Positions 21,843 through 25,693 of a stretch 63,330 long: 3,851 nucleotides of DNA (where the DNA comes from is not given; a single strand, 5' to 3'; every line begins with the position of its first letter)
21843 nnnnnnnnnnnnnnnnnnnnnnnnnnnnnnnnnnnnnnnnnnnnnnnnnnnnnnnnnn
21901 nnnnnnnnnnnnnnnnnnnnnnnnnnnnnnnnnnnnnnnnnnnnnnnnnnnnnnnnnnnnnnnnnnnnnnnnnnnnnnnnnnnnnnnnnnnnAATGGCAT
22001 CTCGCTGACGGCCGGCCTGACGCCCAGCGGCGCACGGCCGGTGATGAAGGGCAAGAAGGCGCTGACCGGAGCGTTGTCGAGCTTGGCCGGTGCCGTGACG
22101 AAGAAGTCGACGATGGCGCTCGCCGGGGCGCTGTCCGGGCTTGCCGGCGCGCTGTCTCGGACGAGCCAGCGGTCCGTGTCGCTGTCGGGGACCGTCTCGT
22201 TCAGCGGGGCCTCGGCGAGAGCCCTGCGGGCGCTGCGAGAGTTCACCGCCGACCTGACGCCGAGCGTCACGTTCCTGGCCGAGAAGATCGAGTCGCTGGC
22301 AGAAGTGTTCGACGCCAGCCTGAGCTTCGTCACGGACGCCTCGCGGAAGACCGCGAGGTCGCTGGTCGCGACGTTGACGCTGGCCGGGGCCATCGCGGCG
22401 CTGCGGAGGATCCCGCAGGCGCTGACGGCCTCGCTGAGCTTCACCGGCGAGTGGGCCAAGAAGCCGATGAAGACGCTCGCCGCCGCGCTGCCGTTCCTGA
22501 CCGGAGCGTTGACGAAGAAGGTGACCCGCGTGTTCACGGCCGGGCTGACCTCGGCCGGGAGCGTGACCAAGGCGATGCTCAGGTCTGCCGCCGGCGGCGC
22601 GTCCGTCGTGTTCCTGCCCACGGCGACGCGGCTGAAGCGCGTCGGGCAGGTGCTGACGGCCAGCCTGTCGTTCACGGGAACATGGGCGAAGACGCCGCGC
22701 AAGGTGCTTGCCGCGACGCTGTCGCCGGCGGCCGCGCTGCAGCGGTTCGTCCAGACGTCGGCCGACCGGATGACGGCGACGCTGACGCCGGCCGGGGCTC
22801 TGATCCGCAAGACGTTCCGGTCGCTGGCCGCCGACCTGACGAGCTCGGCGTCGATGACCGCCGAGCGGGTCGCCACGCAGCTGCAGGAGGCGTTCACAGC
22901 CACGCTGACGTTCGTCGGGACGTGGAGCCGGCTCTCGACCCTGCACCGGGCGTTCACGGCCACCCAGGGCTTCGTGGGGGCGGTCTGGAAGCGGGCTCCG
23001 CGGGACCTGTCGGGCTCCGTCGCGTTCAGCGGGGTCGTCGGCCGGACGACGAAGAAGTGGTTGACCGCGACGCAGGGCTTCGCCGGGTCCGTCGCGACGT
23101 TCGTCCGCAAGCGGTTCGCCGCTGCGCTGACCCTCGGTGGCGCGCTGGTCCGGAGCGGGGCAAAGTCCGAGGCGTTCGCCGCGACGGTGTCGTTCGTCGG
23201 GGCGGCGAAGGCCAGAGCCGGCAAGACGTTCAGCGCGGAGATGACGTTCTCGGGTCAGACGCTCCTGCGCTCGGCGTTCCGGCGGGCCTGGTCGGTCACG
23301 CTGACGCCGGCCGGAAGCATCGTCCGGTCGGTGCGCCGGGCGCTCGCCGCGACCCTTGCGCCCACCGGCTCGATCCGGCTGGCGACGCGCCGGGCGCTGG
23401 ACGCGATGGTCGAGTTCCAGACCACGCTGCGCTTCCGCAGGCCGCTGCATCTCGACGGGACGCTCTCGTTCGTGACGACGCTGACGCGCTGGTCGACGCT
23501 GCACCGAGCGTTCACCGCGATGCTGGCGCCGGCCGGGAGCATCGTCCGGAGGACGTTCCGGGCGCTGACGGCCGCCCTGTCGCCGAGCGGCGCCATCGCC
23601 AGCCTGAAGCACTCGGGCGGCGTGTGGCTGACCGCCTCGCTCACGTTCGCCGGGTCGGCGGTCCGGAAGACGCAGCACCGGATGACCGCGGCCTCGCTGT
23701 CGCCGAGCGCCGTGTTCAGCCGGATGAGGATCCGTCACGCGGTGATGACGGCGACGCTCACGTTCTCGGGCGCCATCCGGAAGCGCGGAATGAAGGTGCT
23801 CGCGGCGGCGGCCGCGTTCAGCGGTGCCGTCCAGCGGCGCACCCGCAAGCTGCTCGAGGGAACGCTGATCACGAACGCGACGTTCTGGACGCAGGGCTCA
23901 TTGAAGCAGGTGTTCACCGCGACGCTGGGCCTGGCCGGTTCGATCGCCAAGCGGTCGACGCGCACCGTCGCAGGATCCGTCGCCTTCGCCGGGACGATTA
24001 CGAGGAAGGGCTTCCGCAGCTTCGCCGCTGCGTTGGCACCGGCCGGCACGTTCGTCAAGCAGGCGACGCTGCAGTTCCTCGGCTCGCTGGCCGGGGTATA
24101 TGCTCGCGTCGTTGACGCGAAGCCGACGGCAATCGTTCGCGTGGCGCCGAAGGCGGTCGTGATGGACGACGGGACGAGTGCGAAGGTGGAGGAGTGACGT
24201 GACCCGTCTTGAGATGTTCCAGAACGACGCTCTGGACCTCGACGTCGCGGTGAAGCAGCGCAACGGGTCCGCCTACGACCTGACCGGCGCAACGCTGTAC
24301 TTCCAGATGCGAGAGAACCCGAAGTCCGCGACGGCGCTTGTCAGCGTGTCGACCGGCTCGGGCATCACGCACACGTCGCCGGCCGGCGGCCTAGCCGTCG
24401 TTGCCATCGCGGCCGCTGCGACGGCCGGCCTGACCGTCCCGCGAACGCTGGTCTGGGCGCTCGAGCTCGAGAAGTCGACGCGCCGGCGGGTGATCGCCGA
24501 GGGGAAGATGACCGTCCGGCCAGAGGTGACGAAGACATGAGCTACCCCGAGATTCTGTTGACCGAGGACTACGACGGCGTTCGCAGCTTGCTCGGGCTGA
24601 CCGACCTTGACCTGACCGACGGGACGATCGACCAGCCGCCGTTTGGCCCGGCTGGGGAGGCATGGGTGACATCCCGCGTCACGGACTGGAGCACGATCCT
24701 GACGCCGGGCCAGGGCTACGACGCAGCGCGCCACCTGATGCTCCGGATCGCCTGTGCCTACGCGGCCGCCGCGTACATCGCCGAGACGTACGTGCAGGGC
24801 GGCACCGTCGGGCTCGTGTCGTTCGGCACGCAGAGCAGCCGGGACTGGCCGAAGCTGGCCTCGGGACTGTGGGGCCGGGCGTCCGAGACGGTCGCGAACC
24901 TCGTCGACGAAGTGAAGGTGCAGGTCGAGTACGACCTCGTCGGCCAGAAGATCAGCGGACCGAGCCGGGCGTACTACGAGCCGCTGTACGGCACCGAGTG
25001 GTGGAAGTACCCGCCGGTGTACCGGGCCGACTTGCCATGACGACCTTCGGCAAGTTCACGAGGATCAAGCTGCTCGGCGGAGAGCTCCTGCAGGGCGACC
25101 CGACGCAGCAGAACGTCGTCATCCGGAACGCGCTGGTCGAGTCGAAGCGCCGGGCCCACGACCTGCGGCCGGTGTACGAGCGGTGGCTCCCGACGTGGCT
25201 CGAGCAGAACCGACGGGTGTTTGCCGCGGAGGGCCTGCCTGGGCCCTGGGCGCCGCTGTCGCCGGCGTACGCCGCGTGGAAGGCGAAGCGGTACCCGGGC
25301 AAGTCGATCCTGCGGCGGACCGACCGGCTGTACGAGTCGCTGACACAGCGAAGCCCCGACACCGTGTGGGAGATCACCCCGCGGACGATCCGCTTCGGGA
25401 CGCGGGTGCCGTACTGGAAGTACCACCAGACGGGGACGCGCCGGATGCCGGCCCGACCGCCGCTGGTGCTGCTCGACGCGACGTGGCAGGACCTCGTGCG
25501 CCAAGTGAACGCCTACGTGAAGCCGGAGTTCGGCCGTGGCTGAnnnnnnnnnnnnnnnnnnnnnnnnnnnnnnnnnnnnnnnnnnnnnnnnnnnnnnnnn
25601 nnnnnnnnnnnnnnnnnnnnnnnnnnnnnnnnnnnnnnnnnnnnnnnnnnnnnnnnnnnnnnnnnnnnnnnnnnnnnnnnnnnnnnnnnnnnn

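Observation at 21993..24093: About 700-aa array of roughly three dozen degenerate, basic 18-22-aa repeats in a 969-aa virion-module protein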

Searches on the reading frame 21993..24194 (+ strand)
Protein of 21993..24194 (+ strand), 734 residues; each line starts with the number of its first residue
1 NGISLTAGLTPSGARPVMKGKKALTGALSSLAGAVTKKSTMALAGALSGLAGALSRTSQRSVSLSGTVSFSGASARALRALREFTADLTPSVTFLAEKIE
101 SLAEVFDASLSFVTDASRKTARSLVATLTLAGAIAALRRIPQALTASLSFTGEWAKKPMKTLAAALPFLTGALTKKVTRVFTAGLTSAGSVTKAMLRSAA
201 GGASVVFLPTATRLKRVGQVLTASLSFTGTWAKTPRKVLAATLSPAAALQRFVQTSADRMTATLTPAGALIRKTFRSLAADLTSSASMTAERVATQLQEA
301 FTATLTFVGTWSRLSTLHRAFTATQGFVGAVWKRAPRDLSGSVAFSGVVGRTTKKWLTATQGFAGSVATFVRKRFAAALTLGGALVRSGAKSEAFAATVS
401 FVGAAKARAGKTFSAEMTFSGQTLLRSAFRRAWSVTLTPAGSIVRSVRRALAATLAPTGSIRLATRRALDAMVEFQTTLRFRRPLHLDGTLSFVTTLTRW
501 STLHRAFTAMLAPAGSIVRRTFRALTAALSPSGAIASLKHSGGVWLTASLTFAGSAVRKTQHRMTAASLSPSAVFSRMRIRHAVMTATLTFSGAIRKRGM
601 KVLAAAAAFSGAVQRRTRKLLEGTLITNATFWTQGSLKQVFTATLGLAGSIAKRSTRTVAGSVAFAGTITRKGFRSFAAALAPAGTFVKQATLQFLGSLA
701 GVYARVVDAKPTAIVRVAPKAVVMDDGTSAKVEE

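Call 46: predict_structure(alignment_id=A2)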
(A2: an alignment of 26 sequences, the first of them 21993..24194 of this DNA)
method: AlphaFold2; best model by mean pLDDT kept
length: 734 residues; sequences in the alignment: 26
mean_pLDDT: 49.5   pTM: 0.36
mean pLDDT of the five models: 49.5, 48.7, 46.2, 39.7, 36.6
residues with pLDDT >= 90: 0; 70-90: 49; 50-70: 302; < 50: 383
segments of 3 or more residues with pLDDT < 50: 1-76, 84-92, 94-107, 114-124, 132-144, 152-221, 250-257, 291-298, 427-435, 442-444, 446-455, 457-472, 501-505, 541-543, 560-562, 581-583, 598-601, 615-643, 650-660, 671-724, 731-734
pLDDT, mean of each block of 10 residues (from residue 1): 39 34 32 29 34 34 40 49 46 47 48 47 50 47 49 44 38 34 36 32 27 36 55 54 60 48 67 56 63 44 70 58 70 61 74 60 73 65 65 59 61 60 52 47 46 46 47 51 54 56 51 59 61 60 57 61 55 56 54 54 54 43 31 32 47 45 53 44 44 38 37 39 48 44
secondary structure, 60 per line:
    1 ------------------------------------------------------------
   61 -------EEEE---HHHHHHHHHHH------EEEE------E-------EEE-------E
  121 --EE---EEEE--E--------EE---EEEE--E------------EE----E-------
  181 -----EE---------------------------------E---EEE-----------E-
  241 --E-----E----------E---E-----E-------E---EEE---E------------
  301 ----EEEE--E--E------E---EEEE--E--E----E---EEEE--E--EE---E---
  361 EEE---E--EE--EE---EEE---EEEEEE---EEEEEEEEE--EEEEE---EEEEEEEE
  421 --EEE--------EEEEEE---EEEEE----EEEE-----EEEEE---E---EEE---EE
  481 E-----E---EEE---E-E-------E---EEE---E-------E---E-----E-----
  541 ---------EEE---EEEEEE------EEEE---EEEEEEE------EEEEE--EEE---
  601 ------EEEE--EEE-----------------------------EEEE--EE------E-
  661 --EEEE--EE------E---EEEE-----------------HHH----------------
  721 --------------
elements in order (helices of 4 or more, strands of 3 or more residues): E68-71 H75-85 E92-95 E110-112 E128-131 E148-151 E225-227 E282-284 E305-308 E325-328 E343-346 E361-363 E379-381 E385-390 E394-402 E405-409 E413-420 E423-425 E434-439 E443-447 E452-455 E461-465 E473-475 E479-481 E491-493 E511-513 E550-552 E556-561 E568-571 E575-581 E588-592 E595-597 E607-610 E613-615 E645-648 E663-666 E681-684
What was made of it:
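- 22005..24092 (+): Array of about 36 degenerate basic repeats, aa 240-935. Modal unit length is 18 (range 16-24), pI 12.0, net charge +74. AF2 shows periodic short strands, pLDDT 49.5 (call 46).
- On Triple beta-spiral fibre shaft: Only monomer AF2 was available and the model has low confidence (call 46).
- AF2 places short strands every 18 residues in its best region (pLDDT 60-74) (call 46). No confident structure exists for the array (pLDDT 49.5, pTM 0.36) (call 46).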

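Call 52: fold_search(model_id=the predicted structure, library=pdb)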
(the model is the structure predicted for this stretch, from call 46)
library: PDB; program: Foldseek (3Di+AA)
matches with E <= 10: 11; with E <= 0.001: 0
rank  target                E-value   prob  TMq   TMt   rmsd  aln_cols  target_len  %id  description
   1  8rja_C                4.4e+00  0.07  0.11  0.23   9.2       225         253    9  Crystal structure of the F420-reducing formylmethanofuran dehydrogenase complex from the ethanotroph Candidatus Ethano (released 2024-10-02)
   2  8c50_A                5.1e+00  0.01  0.07  0.10  19.2       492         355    7  Pontibacter korlensis curli subunit CsgA (released 2023-06-28)
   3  6ody_A                5.9e+00  0.01  0.13  0.13  20.3       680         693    5  Cryo-EM structure of Helicobacter pylori VacA hexamer (released 2019-09-25)
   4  8vbb_A                6.1e+00  0.02  0.16  0.13  18.1       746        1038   11  The secreted adhesin EtpA of Enterotoxigenic Escherichia coli in complex with the mouse mAb 1G05 (released 2024-09-04)
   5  5vmk_B                7.4e+00  0.02  0.09  0.12  12.0       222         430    9  Crystal structure of a bifunctional GlmU UDP-N-acetylglucosamine diphosphorylase/glucosamine-1- phosphate N-acetyltran (released 2017-05-24)
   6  1g97                  7.8e+00  0.03  0.09  0.12  11.9       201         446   10  S.PNEUMONIAE GLMU COMPLEXED WITH UDP-N-ACETYLGLUCOSAMINE AND MG2+ (released 2001-05-22)
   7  4oj5_C                8.1e+00  0.01  0.15  0.15  15.6       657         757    8  Crystal Structure of a Putative Tailspike Protein (TSP1, orf210) from Escherichia coli O157:H7 Bacteriohage CBA120 (released 2014-03-26)
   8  4mzu_E                8.9e+00  0.01  0.07  0.11  12.4       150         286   11  Crystal structure of FdtD, a bifunctional ketoisomerase/N-acetyltransferase from Shewanella denitrificans (released 2013-10-09)
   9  6nyf_A                9.8e+00  0.02  0.20  0.19  17.1       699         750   10  Helicobacter pylori Vacuolating Cytotoxin A Oligomeric Assembly 1 (OA-1) (released 2019-03-27)
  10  3p4g_A                9.8e+00  0.01  0.08  0.15  17.3       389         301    8  X-ray crystal structure of a hyperactive, Ca2+-dependent, beta-helical antifreeze protein from an Antarctic bacterium (released 2011-04-27)
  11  4oj5_B                9.8e+00  0.01  0.14  0.13  15.9       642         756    8  Crystal Structure of a Putative Tailspike Protein (TSP1, orf210) from Escherichia coli O157:H7 Bacteriohage CBA120 (released 2014-03-26)
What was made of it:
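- On Parallel beta-helix tailspike / pectate-lyase-like (Pfam Beta_helix, PbH1): Foldseek matches to the CBA120 TSP1 are non-significant at E about 8-10 (call 52).
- On Left-handed beta-helix (hexapeptide repeat, 18 residues per turn): GlmU hits are non-significant (call 52).
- On Curli / functional amyloid repeats: The CsgA Foldseek hit has E=5.1 and TM 0.07-0.10 (call 52).
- Closest known: Beta-solenoid adhesins and fibres. Same: These are the only folds AF2/Foldseek associates with the array, and they share an extracellular adhesive role (call 52).
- Closest known: Beta-solenoid adhesins and fibres. Different: All matches are non-significant (E>4, TM<=0.23) (call 52).
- The only Foldseek PDB hits, none significant, are all beta-solenoids (call 52).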

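Call 101: search_protein_families(library=phrogs, proteins=[window:21993-24194:+], max_evalue=1)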
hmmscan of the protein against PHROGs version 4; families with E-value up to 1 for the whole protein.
window:21993-24194:+ (734 aa): 2 families
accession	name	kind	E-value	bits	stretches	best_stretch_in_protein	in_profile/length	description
phrog_31755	-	unknown function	0.39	11.8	0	451-465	49-63/73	-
phrog_4041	-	unknown function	0.56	11.6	0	218-259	13-54/108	-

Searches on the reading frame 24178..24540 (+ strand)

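Call 6: search_protein_families(library=phrogs, proteins=[window:24178-24540:+], max_evalue=0.001)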
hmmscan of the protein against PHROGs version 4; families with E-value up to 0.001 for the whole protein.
window:24178-24540:+ (120 aa): 1 family
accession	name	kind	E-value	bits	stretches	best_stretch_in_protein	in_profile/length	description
phrog_1084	-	unknown function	1.9e-12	48.3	1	11-119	10-116/123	unknown function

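Call 14: search_protein_families(library=pfam, proteins=[window:24178-24540:+], max_evalue=0.01)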
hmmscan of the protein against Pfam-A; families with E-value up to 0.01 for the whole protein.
window:24178-24540:+ (120 aa): 0 families

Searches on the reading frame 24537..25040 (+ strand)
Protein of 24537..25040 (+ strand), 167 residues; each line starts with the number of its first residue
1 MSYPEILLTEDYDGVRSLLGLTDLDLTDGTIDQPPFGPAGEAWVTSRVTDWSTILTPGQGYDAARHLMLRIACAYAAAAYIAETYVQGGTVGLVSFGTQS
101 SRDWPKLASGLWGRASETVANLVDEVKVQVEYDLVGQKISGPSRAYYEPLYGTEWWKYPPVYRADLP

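Call 6: search_protein_families(library=phrogs, proteins=[window:24537-25040:+], max_evalue=0.001)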
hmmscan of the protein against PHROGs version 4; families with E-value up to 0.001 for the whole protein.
window:24537-25040:+ (167 aa): 0 families

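Call 101: search_protein_families(library=phrogs, proteins=[window:24537-25040:+], max_evalue=1)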
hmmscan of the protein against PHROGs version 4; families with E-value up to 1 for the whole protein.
window:24537-25040:+ (167 aa): 1 family
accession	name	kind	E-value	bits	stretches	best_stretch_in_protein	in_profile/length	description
phrog_26795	-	unknown function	0.29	10.5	1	46-90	250-294/728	-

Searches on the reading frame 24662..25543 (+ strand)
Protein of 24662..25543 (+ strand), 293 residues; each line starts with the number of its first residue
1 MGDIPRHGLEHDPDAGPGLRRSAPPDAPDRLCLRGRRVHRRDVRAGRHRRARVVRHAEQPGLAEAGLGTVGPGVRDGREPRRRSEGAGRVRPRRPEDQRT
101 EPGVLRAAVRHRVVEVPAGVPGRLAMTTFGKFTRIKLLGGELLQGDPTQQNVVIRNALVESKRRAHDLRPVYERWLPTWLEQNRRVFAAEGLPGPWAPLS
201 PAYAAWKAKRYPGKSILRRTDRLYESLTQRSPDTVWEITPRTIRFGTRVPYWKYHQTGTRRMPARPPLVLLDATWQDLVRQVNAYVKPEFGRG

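Call 6: search_protein_families(library=phrogs, proteins=[window:24662-25543:+], max_evalue=0.001)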
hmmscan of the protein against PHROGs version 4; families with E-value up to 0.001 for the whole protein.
window:24662-25543:+ (293 aa): 1 family
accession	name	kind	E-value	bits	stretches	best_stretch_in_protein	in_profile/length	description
phrog_26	-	connector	6.7e-15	56.3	1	168-284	106-224/321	tail completion or Neck1 protein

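Call 102: search_protein_families(library=pfam, proteins=[window:24662-25543:+], max_evalue=0.01)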
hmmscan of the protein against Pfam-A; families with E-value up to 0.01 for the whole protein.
window:24662-25543:+ (293 aa): 1 family
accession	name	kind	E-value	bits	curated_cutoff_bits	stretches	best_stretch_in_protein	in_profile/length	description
PF05069.18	Phage_tail_S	-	2.4e-05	24.7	24.3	1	156-267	8-128/148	Phage virion morphogenesis family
